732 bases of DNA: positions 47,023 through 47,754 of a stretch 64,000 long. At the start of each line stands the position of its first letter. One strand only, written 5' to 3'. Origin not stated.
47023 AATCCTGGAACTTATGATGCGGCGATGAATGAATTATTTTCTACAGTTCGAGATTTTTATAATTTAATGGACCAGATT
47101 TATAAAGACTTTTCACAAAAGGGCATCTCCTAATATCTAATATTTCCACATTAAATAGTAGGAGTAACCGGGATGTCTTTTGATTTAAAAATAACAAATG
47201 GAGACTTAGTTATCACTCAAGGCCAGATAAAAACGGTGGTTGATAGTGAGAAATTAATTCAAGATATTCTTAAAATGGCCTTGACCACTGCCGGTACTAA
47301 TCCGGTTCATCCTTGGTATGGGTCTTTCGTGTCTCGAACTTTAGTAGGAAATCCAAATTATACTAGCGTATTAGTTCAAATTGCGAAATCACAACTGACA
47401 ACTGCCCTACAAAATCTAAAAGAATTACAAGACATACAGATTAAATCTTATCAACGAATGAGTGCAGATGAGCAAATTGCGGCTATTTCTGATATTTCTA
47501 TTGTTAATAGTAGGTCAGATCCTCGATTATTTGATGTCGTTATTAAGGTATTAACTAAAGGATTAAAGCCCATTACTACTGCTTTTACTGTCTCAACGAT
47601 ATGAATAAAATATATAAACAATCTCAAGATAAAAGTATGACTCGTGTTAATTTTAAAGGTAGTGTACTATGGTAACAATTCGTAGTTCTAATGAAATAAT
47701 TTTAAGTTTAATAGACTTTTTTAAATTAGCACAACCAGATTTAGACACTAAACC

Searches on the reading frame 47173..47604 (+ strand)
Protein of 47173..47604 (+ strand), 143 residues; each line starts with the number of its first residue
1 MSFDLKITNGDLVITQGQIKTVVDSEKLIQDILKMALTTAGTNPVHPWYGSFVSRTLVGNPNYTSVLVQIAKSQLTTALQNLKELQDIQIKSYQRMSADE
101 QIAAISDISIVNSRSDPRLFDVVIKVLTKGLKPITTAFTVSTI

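Call 17: search_protein_families(library=phrogs, proteins=[window:47173-47604:+], max_evalue=0.01)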
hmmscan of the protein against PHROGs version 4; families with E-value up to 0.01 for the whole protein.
window:47173-47604:+ (143 aa): 5 families
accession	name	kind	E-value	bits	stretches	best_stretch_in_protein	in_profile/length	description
phrog_2669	-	tail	1.1e-11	46.1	1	1-109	1-108/138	baseplate protein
phrog_975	-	tail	0.00015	22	1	16-91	125-198/238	baseplate protein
phrog_3623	-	unknown function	0.003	18.4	1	6-24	11-29/62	-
phrog_120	-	tail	0.0054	17.6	1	2-43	56-100/303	baseplate wedge subunit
phrog_43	-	tail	0.0066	17.1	0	19-92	13-82/126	baseplate wedge subunit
